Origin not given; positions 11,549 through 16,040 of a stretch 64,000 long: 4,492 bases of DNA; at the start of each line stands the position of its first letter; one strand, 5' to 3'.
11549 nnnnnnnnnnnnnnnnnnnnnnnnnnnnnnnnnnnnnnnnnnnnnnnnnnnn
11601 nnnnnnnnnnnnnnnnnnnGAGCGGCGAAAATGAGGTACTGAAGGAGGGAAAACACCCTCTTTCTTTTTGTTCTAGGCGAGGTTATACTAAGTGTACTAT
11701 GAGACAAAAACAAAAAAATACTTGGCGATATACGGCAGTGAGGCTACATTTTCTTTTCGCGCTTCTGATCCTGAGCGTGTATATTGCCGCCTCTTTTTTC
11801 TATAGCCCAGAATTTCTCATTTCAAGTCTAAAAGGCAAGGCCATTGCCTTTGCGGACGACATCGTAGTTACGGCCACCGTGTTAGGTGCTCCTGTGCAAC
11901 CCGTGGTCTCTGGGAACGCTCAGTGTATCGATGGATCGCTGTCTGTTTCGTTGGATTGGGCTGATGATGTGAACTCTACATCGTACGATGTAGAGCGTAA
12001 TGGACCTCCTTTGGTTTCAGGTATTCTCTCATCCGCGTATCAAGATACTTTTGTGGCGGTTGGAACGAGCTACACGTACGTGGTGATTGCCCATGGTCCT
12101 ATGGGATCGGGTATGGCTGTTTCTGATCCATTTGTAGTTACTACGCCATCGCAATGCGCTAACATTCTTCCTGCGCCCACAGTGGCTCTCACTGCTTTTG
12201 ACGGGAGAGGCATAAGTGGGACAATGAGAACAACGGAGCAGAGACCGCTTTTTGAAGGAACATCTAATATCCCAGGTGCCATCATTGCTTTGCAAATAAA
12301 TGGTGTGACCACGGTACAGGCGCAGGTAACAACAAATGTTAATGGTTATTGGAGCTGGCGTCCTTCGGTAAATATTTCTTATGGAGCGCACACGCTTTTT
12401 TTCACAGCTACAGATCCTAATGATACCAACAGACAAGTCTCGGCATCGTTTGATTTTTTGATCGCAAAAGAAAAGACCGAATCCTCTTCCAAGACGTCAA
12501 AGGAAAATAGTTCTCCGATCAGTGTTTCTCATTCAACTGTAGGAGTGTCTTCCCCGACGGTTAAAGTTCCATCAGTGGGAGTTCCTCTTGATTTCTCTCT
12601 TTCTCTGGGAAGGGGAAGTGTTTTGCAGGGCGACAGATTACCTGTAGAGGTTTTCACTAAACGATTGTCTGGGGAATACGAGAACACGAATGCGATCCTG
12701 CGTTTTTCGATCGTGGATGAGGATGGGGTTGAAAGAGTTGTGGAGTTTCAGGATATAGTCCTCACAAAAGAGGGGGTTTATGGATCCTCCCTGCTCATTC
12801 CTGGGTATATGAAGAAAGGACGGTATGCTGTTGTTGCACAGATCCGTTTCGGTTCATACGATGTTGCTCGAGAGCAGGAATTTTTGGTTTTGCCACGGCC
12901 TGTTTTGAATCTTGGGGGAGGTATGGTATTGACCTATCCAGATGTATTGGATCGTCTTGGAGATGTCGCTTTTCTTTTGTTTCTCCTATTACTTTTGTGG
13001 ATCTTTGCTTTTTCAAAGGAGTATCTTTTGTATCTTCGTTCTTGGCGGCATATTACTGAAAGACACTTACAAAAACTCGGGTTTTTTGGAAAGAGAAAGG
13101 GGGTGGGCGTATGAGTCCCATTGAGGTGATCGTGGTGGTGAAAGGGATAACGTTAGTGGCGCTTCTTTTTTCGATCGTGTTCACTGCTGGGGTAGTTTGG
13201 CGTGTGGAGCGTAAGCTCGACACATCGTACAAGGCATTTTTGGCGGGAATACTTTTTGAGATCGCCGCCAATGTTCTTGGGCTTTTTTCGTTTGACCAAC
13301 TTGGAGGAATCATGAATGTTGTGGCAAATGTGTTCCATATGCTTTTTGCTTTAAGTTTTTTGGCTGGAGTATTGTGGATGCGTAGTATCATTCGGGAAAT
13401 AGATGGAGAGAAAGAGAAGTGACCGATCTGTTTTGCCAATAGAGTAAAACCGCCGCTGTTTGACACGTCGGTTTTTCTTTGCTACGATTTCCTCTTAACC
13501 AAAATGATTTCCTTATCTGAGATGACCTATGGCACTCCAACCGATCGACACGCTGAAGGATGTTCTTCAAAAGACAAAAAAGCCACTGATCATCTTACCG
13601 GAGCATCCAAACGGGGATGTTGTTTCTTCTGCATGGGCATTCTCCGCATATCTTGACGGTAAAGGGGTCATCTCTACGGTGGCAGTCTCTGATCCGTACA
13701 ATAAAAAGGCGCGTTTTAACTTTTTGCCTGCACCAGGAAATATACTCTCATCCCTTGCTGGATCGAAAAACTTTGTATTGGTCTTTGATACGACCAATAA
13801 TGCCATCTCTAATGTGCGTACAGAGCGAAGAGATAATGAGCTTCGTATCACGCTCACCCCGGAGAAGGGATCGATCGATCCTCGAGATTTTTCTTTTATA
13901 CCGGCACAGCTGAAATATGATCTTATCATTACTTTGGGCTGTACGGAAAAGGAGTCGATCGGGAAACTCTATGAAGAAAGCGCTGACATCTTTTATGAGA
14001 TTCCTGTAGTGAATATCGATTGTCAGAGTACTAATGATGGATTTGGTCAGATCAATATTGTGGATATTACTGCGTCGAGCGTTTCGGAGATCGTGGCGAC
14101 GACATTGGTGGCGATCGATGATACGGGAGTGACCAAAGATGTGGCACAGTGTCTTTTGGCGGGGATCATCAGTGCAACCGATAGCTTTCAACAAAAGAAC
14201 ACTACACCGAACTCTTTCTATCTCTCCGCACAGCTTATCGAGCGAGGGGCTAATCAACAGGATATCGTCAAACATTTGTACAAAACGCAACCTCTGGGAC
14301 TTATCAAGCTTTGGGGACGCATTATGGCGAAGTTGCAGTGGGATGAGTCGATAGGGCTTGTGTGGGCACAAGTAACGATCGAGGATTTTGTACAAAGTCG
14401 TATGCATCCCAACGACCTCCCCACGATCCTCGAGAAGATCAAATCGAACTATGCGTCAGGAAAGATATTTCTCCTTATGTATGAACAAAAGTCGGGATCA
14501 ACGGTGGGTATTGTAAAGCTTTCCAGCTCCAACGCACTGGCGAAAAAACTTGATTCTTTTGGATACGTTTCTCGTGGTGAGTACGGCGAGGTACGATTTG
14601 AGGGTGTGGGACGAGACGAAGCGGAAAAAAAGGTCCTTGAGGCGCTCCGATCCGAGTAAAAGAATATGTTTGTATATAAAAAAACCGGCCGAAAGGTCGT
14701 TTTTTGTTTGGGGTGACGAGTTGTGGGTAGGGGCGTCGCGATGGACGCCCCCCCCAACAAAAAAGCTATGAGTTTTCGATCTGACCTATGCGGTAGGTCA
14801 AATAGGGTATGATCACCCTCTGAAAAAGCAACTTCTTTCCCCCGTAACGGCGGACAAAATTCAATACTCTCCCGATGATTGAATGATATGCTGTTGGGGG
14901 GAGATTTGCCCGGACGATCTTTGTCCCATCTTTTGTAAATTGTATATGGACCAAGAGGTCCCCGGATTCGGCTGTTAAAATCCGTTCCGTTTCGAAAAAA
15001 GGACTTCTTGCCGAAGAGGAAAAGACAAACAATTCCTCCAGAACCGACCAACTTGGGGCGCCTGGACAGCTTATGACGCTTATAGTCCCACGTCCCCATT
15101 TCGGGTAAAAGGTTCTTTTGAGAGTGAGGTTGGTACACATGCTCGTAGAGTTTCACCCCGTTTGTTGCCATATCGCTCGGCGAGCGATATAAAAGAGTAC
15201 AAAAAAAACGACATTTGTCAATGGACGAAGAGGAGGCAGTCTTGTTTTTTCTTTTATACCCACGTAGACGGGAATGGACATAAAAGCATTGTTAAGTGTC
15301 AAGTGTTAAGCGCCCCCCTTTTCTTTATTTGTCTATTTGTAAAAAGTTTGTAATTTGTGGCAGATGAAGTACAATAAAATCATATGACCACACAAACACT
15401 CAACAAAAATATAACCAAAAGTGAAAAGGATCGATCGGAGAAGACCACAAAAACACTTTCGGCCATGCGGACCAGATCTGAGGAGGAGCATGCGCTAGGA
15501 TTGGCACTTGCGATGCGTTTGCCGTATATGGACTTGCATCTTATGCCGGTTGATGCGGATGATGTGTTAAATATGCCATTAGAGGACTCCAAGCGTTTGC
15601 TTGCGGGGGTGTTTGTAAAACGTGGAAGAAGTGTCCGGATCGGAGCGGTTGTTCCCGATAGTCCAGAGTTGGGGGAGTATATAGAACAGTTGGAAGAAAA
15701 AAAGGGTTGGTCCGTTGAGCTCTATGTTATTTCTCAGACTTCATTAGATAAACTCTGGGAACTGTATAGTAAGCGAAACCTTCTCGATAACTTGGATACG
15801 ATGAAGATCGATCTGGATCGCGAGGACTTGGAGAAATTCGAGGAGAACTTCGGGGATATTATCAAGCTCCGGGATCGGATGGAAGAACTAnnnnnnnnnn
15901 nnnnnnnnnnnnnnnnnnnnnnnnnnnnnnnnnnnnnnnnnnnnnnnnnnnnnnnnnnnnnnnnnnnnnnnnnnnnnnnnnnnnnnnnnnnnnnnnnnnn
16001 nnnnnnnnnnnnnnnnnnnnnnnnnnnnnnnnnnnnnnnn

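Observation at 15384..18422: PilB/GspE secretion ATPase with two complete ATPase units fused in one 1012-aa ORF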

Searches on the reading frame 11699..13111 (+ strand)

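Call 8: search_protein_families(library=pfam, proteins=[window:11699-13111:+], max_evalue=0.001)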
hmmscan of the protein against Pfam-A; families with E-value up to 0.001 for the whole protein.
window:11699-13111:+ (471 aa): 1 family
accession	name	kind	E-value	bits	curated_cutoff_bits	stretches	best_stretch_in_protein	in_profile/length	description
PF19077.6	Big_13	-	7.3e-09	36.5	27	1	158-252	3-97/102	Bacterial Ig-like domain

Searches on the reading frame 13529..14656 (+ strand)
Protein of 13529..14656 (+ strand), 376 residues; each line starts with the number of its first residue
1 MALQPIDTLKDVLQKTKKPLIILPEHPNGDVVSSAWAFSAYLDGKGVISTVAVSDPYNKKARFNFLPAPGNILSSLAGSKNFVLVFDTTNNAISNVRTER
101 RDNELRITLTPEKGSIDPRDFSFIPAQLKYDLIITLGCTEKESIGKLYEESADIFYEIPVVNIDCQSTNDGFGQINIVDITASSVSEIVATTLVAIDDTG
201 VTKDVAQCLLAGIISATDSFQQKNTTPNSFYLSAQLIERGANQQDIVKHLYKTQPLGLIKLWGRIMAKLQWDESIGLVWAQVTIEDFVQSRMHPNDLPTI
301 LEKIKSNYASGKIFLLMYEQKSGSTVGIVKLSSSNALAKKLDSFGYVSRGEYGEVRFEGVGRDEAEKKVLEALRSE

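Call 8: search_protein_families(library=pfam, proteins=[window:13529-14656:+], max_evalue=0.001)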
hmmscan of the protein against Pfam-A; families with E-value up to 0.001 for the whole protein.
window:13529-14656:+ (376 aa): 1 family
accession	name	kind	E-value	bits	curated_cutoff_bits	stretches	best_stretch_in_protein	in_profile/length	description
PF01368.27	DHH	-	6.4e-06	26.9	28.1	1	25-213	8-125/125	DHH family, N-terminal domain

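Call 67: search_protein_families(library=ncbifam, proteins=[window:13529-14656:+], max_evalue=0.001)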
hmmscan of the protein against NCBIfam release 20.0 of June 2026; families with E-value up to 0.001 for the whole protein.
window:13529-14656:+ (376 aa): 1 family
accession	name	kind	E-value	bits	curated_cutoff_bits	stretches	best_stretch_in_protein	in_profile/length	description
NF053633.1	OlncasPapPhNrnA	equivalog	6.2e-09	35.2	350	1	162-320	109-262/317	bifunctional oligoribonuclease/PAP phosphatase NrnA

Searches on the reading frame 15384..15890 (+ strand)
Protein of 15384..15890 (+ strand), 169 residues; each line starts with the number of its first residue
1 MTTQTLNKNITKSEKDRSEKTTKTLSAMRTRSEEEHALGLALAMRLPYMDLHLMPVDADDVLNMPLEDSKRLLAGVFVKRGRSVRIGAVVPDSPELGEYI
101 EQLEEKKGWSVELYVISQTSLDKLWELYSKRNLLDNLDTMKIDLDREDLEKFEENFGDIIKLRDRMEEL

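Call 67: search_protein_families(library=ncbifam, proteins=[window:15384-15890:+], max_evalue=0.001)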
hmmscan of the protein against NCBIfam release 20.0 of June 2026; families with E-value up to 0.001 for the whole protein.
window:15384-15890:+ (169 aa): 0 families
